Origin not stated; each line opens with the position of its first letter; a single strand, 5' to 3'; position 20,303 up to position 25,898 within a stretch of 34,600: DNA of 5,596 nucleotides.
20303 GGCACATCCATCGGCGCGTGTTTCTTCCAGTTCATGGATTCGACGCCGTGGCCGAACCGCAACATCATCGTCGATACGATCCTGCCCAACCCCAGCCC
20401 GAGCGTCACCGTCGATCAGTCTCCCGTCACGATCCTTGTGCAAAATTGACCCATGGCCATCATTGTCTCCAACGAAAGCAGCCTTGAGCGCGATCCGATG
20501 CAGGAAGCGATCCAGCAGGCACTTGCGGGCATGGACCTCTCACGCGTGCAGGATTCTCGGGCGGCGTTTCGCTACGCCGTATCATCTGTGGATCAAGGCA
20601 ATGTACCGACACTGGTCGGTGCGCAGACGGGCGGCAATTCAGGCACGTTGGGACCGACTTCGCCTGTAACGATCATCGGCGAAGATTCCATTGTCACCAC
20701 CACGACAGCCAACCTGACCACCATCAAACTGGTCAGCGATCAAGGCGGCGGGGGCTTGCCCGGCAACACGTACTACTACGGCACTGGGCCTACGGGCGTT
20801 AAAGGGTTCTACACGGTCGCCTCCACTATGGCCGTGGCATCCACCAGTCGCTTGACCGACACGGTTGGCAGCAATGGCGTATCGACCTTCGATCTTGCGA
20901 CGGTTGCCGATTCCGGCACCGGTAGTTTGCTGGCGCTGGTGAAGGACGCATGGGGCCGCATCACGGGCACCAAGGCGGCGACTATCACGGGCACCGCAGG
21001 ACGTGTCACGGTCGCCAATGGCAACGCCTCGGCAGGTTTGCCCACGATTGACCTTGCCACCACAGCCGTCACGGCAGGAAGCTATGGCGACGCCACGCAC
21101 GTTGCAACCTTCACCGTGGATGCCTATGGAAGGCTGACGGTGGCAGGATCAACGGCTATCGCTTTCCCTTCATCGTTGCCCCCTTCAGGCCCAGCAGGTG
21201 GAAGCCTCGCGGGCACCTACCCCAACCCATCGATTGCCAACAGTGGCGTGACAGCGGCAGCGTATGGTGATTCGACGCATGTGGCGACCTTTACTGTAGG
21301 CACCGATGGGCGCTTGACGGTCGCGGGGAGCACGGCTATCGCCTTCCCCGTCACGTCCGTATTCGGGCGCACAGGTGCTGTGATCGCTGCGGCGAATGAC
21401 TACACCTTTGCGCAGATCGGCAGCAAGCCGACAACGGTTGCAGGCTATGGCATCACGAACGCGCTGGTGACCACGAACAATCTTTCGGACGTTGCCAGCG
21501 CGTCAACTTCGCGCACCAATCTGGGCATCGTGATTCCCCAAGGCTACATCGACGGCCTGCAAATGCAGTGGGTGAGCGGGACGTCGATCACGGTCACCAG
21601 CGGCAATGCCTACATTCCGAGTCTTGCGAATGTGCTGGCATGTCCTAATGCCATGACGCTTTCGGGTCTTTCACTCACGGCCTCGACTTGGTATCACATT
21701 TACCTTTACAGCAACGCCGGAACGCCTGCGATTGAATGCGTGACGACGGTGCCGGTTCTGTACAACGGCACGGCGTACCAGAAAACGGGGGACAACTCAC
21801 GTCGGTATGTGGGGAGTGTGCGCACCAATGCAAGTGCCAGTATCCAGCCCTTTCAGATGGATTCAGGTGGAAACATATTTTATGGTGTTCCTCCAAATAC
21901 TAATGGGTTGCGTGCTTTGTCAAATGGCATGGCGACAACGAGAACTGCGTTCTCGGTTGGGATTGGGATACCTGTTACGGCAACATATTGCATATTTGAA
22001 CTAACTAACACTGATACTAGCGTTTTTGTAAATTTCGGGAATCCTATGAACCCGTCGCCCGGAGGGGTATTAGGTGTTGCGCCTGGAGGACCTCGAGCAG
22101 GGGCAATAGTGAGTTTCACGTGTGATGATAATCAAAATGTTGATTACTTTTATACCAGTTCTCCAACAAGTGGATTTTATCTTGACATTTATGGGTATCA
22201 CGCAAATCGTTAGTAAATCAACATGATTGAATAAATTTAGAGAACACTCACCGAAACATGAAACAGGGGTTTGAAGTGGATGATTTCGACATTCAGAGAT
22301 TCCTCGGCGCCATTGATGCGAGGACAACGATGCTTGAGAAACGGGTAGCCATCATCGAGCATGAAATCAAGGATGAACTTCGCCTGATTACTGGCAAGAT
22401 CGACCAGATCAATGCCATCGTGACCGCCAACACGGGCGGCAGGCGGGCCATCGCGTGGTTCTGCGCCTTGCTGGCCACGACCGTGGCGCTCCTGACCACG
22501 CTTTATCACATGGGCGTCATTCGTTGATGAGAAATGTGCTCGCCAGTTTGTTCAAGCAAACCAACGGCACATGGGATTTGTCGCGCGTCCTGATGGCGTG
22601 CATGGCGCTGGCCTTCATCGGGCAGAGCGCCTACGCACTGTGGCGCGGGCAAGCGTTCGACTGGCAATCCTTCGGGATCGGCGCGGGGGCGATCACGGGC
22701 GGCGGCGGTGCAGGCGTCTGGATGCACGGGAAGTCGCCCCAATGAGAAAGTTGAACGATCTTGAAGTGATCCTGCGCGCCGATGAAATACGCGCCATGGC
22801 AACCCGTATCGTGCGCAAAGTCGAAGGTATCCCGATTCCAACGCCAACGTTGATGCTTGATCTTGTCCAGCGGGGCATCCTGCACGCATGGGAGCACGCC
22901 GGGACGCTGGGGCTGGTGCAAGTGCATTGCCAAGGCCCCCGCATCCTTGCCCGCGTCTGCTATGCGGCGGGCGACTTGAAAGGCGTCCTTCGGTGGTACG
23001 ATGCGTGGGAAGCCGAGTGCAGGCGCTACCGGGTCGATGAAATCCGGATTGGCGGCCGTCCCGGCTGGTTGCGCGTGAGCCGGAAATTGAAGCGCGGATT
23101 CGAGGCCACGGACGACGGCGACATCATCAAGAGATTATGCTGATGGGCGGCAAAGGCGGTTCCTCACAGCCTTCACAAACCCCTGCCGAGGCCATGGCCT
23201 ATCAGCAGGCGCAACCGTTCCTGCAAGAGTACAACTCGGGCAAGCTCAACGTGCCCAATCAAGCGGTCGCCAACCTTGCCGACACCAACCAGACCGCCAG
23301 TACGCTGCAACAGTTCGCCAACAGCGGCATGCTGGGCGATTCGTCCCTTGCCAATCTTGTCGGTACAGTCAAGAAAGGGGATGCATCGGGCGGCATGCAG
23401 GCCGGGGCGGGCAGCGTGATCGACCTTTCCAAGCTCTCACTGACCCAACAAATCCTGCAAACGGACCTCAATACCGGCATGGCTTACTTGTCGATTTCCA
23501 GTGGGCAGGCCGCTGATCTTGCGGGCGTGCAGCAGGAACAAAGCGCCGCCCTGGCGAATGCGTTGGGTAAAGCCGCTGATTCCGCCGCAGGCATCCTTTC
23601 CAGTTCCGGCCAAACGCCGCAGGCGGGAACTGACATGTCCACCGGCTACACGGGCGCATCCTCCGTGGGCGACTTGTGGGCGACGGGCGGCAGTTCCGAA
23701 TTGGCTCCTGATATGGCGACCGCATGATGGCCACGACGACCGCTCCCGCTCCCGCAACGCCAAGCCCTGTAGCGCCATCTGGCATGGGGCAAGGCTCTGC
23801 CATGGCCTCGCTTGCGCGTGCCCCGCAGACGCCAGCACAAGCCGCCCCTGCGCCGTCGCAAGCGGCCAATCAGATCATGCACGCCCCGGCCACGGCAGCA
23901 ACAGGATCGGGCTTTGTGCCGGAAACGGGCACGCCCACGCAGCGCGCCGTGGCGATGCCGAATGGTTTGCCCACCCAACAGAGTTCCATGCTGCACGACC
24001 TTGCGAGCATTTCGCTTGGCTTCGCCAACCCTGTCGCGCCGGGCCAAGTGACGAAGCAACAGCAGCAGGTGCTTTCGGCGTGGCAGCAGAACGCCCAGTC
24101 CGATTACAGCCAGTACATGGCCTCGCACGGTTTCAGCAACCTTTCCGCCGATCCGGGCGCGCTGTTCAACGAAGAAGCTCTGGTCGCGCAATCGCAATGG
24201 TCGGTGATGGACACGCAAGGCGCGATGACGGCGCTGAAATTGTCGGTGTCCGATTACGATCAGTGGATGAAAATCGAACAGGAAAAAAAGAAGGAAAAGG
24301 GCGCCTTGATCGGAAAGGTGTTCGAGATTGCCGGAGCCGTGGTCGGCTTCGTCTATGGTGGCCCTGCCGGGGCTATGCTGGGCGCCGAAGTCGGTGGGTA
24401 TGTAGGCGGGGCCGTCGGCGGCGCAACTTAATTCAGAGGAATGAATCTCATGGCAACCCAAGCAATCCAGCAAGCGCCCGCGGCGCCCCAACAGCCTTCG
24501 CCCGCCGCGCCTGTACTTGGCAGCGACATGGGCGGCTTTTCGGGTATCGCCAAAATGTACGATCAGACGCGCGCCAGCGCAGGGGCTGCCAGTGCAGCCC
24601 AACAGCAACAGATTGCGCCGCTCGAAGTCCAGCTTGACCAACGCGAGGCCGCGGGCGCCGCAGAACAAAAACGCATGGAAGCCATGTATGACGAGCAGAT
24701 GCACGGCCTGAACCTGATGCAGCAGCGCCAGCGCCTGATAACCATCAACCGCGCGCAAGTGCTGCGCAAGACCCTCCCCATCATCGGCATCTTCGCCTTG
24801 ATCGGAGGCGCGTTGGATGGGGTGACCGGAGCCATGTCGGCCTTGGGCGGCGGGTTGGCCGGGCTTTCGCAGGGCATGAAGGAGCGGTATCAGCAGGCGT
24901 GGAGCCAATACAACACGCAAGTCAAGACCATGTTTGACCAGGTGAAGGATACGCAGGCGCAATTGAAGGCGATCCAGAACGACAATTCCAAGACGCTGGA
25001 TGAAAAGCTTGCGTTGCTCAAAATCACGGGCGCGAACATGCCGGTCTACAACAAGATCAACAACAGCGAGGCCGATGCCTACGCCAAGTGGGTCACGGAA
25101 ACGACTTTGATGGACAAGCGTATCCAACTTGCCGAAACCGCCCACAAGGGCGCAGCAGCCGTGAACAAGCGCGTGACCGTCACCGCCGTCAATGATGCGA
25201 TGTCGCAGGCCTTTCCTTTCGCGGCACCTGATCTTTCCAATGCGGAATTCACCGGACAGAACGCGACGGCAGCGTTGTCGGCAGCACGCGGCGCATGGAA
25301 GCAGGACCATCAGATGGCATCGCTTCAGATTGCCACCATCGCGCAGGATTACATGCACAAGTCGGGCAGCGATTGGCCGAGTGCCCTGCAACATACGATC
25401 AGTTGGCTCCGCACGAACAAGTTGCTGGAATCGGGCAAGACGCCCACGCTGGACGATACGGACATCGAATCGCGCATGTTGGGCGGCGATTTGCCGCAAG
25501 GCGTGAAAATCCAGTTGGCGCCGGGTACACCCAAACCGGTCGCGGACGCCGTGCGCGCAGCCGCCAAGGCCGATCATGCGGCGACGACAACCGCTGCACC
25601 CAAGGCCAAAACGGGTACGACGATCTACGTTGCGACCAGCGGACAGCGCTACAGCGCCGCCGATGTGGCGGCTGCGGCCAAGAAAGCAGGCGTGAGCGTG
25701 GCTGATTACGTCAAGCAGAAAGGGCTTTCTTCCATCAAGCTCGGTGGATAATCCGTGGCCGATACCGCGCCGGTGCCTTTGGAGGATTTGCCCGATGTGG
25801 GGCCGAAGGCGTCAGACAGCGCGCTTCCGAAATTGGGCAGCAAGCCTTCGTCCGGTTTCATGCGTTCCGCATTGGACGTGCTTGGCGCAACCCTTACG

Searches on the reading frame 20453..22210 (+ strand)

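Call 8: search_protein_families(library=pfam, proteins=[window:20453-22210:+], max_evalue=0.01)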
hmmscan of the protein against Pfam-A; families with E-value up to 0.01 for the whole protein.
window:20453-22210:+ (586 aa): 0 families

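Call 15: search_protein_families(library=phrogs, proteins=[window:20453-22210:+], max_evalue=0.001)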
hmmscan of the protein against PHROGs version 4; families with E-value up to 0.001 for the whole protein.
window:20453-22210:+ (586 aa): 1 family
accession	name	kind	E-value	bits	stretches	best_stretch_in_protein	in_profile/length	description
phrog_34307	-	unknown function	4.5e-36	125.7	1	345-586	159-407/407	-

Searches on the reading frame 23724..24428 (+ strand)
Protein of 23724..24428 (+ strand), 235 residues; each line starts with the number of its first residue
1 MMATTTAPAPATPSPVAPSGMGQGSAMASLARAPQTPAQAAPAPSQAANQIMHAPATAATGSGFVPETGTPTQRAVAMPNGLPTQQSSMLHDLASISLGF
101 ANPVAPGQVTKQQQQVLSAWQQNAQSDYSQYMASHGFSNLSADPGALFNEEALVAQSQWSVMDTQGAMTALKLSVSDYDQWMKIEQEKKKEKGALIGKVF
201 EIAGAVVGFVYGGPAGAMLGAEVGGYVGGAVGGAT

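Call 8: search_protein_families(library=pfam, proteins=[window:23724-24428:+], max_evalue=0.01)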
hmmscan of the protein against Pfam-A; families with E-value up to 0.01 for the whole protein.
window:23724-24428:+ (235 aa): 0 families

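Call 15: search_protein_families(library=phrogs, proteins=[window:23724-24428:+], max_evalue=0.001)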
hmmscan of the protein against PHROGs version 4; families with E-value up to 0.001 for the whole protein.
window:23724-24428:+ (235 aa): 2 families
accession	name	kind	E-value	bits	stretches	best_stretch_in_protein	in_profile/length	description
phrog_7477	-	unknown function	2.2e-05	25.1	1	193-231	274-312/313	-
phrog_6922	-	unknown function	0.00059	19.6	1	166-234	315-377/768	-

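Call 103: search_protein_families(library=padloc, proteins=[window:23724-24428:+], max_evalue=0.01)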
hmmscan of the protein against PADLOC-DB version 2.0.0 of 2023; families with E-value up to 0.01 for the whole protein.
window:23724-24428:+ (235 aa): 0 families

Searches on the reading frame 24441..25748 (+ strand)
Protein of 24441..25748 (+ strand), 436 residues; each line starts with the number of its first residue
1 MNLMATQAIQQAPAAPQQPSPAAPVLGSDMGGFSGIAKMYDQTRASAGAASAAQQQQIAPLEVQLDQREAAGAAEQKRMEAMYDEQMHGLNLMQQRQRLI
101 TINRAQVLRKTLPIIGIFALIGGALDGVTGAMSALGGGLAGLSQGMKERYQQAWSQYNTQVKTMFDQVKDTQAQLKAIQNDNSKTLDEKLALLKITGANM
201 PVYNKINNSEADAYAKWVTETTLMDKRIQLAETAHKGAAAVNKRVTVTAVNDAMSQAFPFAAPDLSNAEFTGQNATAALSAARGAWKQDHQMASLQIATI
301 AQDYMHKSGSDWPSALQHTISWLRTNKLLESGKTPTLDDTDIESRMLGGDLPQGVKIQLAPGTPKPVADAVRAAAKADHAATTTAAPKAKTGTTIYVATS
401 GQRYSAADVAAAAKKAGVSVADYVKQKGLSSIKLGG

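Call 8: search_protein_families(library=pfam, proteins=[window:24441-25748:+], max_evalue=0.01)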
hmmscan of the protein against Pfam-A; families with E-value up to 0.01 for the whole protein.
window:24441-25748:+ (436 aa): 0 families

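Call 15: search_protein_families(library=phrogs, proteins=[window:24441-25748:+], max_evalue=0.001)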
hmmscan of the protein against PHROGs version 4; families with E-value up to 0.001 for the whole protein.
window:24441-25748:+ (436 aa): 0 families

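Call 91: search_dna_similar(query=window:24441-25748:+, collection=phages, mode=protein, max_rows=15, max_evalue=0.001)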
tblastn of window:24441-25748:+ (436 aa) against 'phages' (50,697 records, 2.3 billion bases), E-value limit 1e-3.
No match.

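Call 103: search_protein_families(library=padloc, proteins=[window:24441-25748:+], max_evalue=0.01)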
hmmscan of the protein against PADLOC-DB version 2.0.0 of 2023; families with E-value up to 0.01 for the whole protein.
window:24441-25748:+ (436 aa): 1 family
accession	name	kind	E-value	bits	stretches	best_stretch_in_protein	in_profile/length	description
PDLC00601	ZorA1|ZorA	-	7.2e-05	19.6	0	36-108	342-414/699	MotA/ExbB/TolQ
